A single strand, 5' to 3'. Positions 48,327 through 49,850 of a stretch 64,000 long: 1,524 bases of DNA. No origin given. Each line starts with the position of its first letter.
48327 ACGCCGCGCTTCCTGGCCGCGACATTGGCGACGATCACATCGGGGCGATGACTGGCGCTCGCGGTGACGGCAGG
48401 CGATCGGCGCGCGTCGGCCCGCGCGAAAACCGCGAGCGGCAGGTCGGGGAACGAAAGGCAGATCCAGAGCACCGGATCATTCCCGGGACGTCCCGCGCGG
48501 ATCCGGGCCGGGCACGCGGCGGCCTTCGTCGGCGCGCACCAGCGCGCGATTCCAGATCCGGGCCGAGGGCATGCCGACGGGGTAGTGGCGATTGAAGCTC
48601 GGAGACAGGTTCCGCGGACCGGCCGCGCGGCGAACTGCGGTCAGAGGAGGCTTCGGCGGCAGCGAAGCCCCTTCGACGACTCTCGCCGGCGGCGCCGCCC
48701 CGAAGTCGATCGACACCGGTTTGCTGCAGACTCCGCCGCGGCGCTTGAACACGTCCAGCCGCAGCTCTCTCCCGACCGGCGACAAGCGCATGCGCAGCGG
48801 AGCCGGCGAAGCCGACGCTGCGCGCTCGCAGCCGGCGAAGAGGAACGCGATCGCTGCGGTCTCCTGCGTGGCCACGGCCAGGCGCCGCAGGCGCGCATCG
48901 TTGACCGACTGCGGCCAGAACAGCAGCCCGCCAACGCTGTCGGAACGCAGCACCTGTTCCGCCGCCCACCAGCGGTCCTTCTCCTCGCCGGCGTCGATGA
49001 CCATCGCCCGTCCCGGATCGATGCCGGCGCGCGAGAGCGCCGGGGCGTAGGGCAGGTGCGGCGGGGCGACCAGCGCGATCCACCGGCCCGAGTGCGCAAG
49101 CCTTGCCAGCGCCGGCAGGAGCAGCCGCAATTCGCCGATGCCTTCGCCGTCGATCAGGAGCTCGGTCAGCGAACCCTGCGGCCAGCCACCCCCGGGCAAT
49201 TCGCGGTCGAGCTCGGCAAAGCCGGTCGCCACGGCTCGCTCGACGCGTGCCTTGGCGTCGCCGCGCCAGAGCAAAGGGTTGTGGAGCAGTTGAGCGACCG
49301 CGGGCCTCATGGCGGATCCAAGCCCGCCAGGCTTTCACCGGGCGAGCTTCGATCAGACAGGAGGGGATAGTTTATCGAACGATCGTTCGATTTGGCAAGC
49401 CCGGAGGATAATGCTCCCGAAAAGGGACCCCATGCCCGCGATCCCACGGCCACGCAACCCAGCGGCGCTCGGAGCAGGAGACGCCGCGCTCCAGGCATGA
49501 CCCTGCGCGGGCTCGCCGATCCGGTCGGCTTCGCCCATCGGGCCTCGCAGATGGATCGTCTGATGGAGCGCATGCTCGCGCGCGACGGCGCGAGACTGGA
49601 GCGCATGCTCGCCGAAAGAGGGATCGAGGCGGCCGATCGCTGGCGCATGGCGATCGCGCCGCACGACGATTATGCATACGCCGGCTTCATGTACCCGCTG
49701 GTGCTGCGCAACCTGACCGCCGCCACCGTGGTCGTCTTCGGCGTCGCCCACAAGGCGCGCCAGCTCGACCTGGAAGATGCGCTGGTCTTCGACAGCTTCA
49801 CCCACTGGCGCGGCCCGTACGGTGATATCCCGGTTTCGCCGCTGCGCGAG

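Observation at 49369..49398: Actinobacterial/Gram-positive-type SOS box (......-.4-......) fills the imuA promoter spacer in an apparently proteobacterial genome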

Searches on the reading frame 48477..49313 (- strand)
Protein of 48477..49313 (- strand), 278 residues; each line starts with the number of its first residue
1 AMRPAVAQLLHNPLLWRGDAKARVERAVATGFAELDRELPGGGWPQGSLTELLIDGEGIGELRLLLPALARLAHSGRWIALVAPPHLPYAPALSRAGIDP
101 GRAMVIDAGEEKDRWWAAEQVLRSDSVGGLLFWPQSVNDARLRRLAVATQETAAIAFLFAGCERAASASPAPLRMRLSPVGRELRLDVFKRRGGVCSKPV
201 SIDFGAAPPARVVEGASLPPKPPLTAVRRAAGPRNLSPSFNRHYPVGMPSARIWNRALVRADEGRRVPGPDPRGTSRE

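Call 7: search_protein_families(library=pfam, proteins=[window:48477-49310:-])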
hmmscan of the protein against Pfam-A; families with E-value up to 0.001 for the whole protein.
window:48477-49310:- (277 aa): 0 families

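Call 8: search_protein_families(library=ncbifam, proteins=[window:48477-49310:-])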
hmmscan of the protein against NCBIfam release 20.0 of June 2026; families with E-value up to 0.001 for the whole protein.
window:48477-49310:- (277 aa): 4 families
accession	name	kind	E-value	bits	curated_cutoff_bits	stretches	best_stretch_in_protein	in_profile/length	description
NF033429.2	ImuA_translesion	equivalog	6.6e-63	211.9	150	1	14-192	2-181/181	translesion DNA synthesis-associated protein ImuA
NF041583.1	SOS_SulA_aeru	exception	2.2e-06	27.6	150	1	47-153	41-149/157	SOS-induced cell division inhibitor SulA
TIGR00623.2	SOS_SulA_coli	exception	4e-05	23.5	150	1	45-161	29-147/168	SOS-induced cell division inhibitor SulA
NF007892.0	PRK10595.1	equivalog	0.0005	19.9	162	1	62-168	49-155/169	cell division inhibitor SulA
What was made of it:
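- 48477..49310 (-): imuA, 277 aa. NCBIfam NF033429 ImuA_translesion, 6.6e-63 (call 8).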

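Call 9: find_related_loci(query=window:48477-49310:-, collection=genome_contigs, flank=6000)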
Query window:48477-49310:- (277 aa) in genome_contigs; peptide patterns used: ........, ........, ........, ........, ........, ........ (x = any residue, [..] = any of these).
598 stretches matched a pattern; 221 encode a relative of the query (tblastn E <= 1e-3); the best 80 are kept; 80 distinct loci.
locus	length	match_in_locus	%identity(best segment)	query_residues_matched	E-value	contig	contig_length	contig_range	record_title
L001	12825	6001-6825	77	1-275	1e-131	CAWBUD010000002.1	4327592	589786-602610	MAG: uncultured beta proteobacterium isolate MFD00822.bin.1.215 genome assembly, contig: contig_33967, whole genome shot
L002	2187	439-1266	70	1-277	3e-125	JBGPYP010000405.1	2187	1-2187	MAG: Casimicrobiaceae bacterium isolate OBJ1_062018_090_10 k141_2603811_length_2187_cov_9.0000, whole genome shotgun seq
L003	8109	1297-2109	69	1-273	3e-113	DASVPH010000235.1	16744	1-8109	MAG TPA_asm: Casimicrobiaceae bacterium isolate SMAG_U3174 k141_172784, whole genome shotgun sequence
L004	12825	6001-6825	67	1-274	5e-106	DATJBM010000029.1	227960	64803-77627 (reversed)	MAG TPA_asm: Casimicrobiaceae bacterium isolate SMAG_U15354 k141_2533299, whole genome shotgun sequence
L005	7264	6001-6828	58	1-277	6e-94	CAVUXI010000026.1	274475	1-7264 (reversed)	MAG: uncultured beta proteobacterium isolate MFD06526.bin.2.60 genome assembly, contig: contig_7887, whole genome shotgu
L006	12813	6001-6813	59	1-272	8e-93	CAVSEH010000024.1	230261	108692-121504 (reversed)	MAG: uncultured beta proteobacterium isolate MFD02134.bin.2.38 genome assembly, contig: contig_4707, whole genome shotgu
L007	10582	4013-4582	46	14-202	2e-52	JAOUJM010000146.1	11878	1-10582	MAG: Gammaproteobacteria bacterium isolate 8_1_Jan_SF_Bin103 8_1_Jan_SF_Bin103_scaffold_2775_c1, whole genome shotgun se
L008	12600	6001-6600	47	4-202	7e-51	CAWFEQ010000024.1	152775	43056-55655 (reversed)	MAG: uncultured Gammaproteobacteria bacterium isolate MFD05684.bin.1.219 genome assembly, contig: contig_52628, whole ge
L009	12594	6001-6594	48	5-203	9e-50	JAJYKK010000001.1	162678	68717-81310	MAG: Proteobacteria bacterium isolate DBS2-1.bin34 NODE_129_length_162678_cov_3.057853, whole genome shotgun sequence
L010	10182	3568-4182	45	7-210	2e-49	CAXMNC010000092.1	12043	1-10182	MAG: Acidiferrobacterales bacterium isolate 07C-BC-St02_bin.17.orig genome assembly, contig: k141_863685, whole genome s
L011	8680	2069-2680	44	1-203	1e-48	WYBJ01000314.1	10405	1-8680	MAG: Burkholderiaceae bacterium isolate AOB1 k127_729789, whole genome shotgun sequence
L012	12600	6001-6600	46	4-202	2e-48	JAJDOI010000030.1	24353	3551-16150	MAG: Thiogranum sp. isolate MASpbin.12 k141_3121, whole genome shotgun sequence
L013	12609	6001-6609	46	5-208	3e-48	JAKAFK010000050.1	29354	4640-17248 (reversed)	MAG: Proteobacteria bacterium isolate WY1.bin91 NODE_2262_length_29354_cov_1.892052, whole genome shotgun sequence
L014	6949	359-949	47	7-202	5e-48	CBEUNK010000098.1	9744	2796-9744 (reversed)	MAG TPA_asm: uncultured Thiogranum sp. isolate SRR13309658_concoct_20 genome assembly, contig: ERZ26778863.423, whole ge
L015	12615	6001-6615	45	1-204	5e-47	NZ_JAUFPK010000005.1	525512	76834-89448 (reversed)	Aquisalimonas lutea strain CECT 8326 platanus_K_17_124_5, whole genome shotgun sequence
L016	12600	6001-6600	48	8-207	5e-47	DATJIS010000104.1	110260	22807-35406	MAG TPA_asm: Casimicrobiaceae bacterium isolate SMAG_U15544 k141_5802414, whole genome shotgun sequence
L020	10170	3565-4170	47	8-209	4e-46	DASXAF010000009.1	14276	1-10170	MAG TPA_asm: Casimicrobiaceae bacterium isolate SMAG_U3758 k141_3865132, whole genome shotgun sequence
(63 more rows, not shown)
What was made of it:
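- The ImuA itself is of the proteobacterial type (calls 8, 9).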

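Call 39: find_encoding_contigs(protein=window:48477-49313:-, flank=1000, max_places=6)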
Protein window:48477-49313:- (278 aa): no gene with exactly this product is on record in the collection.
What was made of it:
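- Tried and rejected: One of these was wasted on wrong coordinates (call 39).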

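Call 40: find_encoding_contigs(protein=window:48477-49310:-, flank=1000, max_places=6)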
Protein window:48477-49310:- (277 aa): 13 contigs read that carry it; 6 places shown.
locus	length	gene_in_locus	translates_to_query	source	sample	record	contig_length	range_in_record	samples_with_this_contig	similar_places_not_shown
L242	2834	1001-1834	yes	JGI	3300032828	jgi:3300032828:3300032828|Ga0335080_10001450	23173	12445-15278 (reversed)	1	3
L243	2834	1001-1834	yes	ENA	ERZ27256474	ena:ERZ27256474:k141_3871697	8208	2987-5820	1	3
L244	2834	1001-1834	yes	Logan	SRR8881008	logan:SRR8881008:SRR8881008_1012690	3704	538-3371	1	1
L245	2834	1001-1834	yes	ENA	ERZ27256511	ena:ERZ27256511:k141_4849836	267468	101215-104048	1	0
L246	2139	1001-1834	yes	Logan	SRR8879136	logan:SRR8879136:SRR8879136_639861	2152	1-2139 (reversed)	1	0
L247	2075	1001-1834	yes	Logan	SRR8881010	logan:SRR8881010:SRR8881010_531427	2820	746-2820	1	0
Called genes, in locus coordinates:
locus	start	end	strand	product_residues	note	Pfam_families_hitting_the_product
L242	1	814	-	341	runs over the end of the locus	PF01875:Memo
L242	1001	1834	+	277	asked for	PF27531:MT3502_N (weak)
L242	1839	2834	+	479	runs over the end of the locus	PF00817:IMS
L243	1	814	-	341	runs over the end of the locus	PF01875:Memo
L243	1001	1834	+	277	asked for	PF27531:MT3502_N (weak)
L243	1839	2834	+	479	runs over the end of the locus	PF00817:IMS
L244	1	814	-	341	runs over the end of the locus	PF01875:Memo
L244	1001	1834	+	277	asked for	PF27531:MT3502_N (weak)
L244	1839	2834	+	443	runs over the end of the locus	?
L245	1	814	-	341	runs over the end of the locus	PF01875:Memo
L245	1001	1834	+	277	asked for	PF27531:MT3502_N (weak)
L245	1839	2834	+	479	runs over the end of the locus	PF00817:IMS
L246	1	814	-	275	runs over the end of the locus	?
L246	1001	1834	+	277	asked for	PF27531:MT3502_N (weak)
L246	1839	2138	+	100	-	?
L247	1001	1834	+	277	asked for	PF27531:MT3502_N (weak)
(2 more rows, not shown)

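Call 41: find_homologous_proteins(query=window:48477-49310:-, max_evalue=1e-30)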
Query window:48477-49310:- (277 aa): 1582 proteins with E <= 1e-30 among 8000 candidates; the best 120 are listed.
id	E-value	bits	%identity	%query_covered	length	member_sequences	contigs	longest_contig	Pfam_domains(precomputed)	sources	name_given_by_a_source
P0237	9.3e-178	608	100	100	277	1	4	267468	PF27531.1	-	-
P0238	3.7e-131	455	78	99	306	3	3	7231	PF27531.1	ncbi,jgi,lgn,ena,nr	ncbi:MAG TPA: translesion DNA synthesis-associated protein ImuA [Casimicrobiaceae bacterium]|nr:tran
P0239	9.9e-130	450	77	99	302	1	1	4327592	PF27531.1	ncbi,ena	-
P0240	2.1e-125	436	76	99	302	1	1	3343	PF27531.1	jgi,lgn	jgi:hypothetical protein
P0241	2.9e-121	422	72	100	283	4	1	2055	PF27531.1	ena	-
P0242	3.7e-121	422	75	98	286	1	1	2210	PF27531.1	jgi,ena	-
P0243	5.0e-121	421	74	100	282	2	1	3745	PF27531.1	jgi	jgi:protein ImuA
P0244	8.1e-121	421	73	98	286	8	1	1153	-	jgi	jgi:cell division inhibitor SulA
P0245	1.3e-120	420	74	98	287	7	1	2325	PF27531.1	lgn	-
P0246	3.7e-120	419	71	97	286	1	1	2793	-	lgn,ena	-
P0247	1.9e-119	416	72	99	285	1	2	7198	PF27531.1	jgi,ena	jgi:cell division inhibitor SulA/protein ImuA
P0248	5.1e-118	412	72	98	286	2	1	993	PF27531.1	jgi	jgi:cell division inhibitor SulA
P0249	1.0e-117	411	70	100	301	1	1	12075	PF27531.1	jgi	jgi:protein ImuA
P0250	1.0e-117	411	70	100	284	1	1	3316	PF27531.1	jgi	-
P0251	8.7e-116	404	70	100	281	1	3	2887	PF27531.1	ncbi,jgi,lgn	jgi:cell division inhibitor SulA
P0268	2.4e-110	386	69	99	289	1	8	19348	PF27531.1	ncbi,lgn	ncbi:MAG TPA: translesion DNA synthesis-associated protein ImuA [Casimicrobiaceae bacterium]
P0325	3.8e-98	346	62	99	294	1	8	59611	-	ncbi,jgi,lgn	ncbi:MAG: translesion DNA synthesis-associated protein ImuA [Burkholderiales bacterium]|jgi:hypothet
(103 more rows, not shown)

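Call 42: find_encoding_contigs(protein=P0238, flank=1500, max_places=10)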
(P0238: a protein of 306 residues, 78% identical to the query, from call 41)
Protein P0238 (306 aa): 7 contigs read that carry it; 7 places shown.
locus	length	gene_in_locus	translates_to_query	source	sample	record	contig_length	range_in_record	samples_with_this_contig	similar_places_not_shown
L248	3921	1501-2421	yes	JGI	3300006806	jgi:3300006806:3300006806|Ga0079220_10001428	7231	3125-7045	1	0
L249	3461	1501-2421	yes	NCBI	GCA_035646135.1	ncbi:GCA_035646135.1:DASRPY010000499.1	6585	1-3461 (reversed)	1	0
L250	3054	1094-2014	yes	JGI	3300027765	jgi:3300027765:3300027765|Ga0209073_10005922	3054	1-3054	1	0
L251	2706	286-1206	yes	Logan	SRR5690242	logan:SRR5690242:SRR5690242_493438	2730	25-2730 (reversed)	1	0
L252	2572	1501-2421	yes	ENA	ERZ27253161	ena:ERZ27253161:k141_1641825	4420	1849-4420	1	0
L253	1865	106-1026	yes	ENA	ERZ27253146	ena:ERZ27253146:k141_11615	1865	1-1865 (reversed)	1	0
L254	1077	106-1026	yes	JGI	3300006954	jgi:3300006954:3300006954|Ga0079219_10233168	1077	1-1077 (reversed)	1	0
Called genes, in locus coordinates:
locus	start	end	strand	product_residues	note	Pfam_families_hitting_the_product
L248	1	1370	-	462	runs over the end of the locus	PF00291:PALP, PF00571:CBS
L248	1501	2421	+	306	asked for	PF27531:MT3502_N (weak)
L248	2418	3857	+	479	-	PF00817:IMS (weak)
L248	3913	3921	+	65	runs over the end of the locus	?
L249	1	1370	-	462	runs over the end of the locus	PF00291:PALP, PF00571:CBS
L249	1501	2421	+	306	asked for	PF27531:MT3502_N (weak)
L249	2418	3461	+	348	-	PF00817:IMS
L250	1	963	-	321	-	?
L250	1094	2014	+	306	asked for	PF27531:MT3502_N (weak)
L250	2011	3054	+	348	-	PF00817:IMS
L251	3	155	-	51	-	?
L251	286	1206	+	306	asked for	PF27531:MT3502_N (weak)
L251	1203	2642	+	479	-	PF00817:IMS (weak)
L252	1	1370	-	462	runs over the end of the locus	PF00291:PALP, PF00571:CBS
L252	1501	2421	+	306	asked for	PF27531:MT3502_N (weak)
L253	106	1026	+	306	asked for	PF27531:MT3502_N (weak)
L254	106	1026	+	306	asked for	PF27531:MT3502_N (weak)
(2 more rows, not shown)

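Call 43: find_encoding_contigs(protein=P0268, flank=1500, max_places=10)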
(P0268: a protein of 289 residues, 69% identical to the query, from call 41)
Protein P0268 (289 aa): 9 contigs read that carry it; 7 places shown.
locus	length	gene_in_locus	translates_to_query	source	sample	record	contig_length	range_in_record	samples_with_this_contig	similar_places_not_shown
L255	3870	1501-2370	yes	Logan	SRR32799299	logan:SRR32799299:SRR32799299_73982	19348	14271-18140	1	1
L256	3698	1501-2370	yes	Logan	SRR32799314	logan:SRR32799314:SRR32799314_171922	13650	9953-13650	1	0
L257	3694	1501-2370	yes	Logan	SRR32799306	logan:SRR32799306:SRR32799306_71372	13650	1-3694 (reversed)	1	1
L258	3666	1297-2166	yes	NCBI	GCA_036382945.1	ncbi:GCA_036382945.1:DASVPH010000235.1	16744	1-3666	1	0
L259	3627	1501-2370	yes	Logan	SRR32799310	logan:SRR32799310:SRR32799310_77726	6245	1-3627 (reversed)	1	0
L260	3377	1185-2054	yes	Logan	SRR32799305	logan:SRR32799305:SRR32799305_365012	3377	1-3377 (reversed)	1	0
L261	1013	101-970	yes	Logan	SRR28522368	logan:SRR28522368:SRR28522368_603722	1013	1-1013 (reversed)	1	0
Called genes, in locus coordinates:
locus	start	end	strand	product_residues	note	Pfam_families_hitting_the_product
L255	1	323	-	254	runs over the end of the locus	PF00005:ABC_tran, PF02463:SMC_N (faint), PF13304:AAA_21 (faint)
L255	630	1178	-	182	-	PF13384:HTH_23, PF13518:HTH_28, PF13551:HTH_29 (weak), PF13565:HTH_32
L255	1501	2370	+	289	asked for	PF27531:MT3502_N (weak)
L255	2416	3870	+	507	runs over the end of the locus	PF00817:IMS (weak)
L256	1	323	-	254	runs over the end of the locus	PF00005:ABC_tran, PF02463:SMC_N (faint), PF13304:AAA_21 (faint)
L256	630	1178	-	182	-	PF13384:HTH_23, PF13518:HTH_28, PF13551:HTH_29 (weak), PF13565:HTH_32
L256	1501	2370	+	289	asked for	PF27531:MT3502_N (weak)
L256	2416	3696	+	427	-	?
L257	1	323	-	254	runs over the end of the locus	PF00005:ABC_tran, PF02463:SMC_N (faint), PF13304:AAA_21 (faint)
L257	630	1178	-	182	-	PF13384:HTH_23, PF13518:HTH_28, PF13551:HTH_29 (weak), PF13565:HTH_32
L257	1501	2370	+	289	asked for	PF27531:MT3502_N (weak)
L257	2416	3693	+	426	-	?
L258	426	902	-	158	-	PF13384:HTH_23, PF13518:HTH_28, PF13551:HTH_29 (weak), PF13565:HTH_32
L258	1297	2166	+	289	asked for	PF27531:MT3502_N (weak)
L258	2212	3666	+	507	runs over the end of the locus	PF00817:IMS (weak)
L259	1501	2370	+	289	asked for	PF27531:MT3502_N (weak)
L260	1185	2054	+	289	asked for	PF27531:MT3502_N (weak)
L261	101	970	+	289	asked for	PF27531:MT3502_N (weak)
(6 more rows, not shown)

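Call 50: search_protein_families(library=ncbifam, proteins=[L016:4174-4818:+], max_evalue=0.001)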
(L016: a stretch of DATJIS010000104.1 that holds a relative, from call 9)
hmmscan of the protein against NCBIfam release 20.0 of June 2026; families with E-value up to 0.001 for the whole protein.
L016:4174-4818:+ (214 aa): 3 families
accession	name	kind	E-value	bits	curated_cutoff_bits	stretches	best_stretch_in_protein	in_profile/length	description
TIGR00498.1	lexA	equivalog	6.8e-70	234.8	110.95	1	10-209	2-200/203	transcriptional repressor LexA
NF007621.2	PRK10276.1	subfamily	4.5e-21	75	110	1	96-204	2-110/115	translesion error-prone DNA polymerase V autoproteolytic subunit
NF051876.1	transXXX_HumD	equivalog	1.5e-07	31.4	120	1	98-189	3-94/129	HumD family translesion DNA polymerase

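Call 57: find_encoding_contigs(protein=P0325, flank=1500, max_places=10)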
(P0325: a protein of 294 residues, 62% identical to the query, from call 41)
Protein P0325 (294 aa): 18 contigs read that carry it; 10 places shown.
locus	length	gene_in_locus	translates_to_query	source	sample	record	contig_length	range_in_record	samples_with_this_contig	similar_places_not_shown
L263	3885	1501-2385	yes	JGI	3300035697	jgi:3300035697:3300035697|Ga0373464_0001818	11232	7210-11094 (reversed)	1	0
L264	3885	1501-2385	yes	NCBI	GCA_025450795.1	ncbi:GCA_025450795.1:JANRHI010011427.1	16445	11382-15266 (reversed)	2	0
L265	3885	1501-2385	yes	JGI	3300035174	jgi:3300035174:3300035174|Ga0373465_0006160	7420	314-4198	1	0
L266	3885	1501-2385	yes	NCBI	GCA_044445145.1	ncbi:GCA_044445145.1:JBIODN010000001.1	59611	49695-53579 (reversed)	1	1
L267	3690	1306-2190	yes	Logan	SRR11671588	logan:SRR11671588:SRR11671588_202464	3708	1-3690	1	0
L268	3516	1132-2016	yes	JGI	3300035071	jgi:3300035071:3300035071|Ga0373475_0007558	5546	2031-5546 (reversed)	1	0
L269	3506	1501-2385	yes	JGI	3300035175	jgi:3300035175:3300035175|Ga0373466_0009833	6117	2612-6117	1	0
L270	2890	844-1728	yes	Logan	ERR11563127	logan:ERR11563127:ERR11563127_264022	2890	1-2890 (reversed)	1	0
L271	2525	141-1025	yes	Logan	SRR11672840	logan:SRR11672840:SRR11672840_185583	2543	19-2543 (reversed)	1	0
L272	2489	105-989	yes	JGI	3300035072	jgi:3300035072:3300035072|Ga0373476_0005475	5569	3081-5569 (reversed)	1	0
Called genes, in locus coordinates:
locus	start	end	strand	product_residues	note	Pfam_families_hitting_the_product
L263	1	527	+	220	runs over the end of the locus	?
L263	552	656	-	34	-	-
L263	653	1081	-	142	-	PF01850:PIN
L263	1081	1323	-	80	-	-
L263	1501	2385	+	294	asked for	-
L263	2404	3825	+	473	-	-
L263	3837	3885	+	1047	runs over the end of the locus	PF02811:PHP, PF07733:DNA_pol3_alpha, PF17657:DNA_pol3_finger, PF14579:HHH_6, PF01336:tRNA_anti-codon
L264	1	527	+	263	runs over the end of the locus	PF00941:FAD_binding_5, PF03450:CO_deh_flav_C (weak)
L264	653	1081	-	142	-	PF01850:PIN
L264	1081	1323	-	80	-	-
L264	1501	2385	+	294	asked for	-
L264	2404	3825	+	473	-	-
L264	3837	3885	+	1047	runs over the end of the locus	PF02811:PHP, PF07733:DNA_pol3_alpha, PF17657:DNA_pol3_finger, PF14579:HHH_6, PF01336:tRNA_anti-codon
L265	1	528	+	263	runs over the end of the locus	PF00941:FAD_binding_5, PF03450:CO_deh_flav_C (weak)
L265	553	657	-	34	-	-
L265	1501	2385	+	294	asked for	-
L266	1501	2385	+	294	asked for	-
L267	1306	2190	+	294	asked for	-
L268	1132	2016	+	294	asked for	-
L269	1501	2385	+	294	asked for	-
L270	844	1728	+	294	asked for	-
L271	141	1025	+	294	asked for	-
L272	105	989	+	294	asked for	-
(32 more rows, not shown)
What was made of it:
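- The genes upstream of imuA differ among the related loci (calls 40, 42, 43, 57), which is consistent with mobility.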

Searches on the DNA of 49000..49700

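Call 52: search_rna_families(source=window, start=49000, end=49700, threshold=evalue, max_evalue=1)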
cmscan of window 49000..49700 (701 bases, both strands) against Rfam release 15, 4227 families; matches with E-value up to 1: 3.
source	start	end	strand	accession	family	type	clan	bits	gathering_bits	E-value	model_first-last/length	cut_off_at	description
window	49321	49391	-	RF01530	CC3664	Gene; sRNA;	-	21.4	60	0.3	1-136/136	no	Caulobacter sRNA CC3664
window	49195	49263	+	RF00106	RNAI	Gene; antisense;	-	18.5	47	0.69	1-102/102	no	RNAI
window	49240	49307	-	RF02202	UCA1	Gene; lncRNA;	-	15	80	0.51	1-75/75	no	Urothelial cancer associated 1 conserved region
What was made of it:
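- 49311..49368 (-): imuA 5' leader. It holds the invariant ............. (49362-49350) and a G+C-rich hairpin (about 49354-49315) that ends about 5 nt before the ATG. There is no Rfam match (call 52).
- Tried and rejected: Only sub-threshold noise (call 52).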
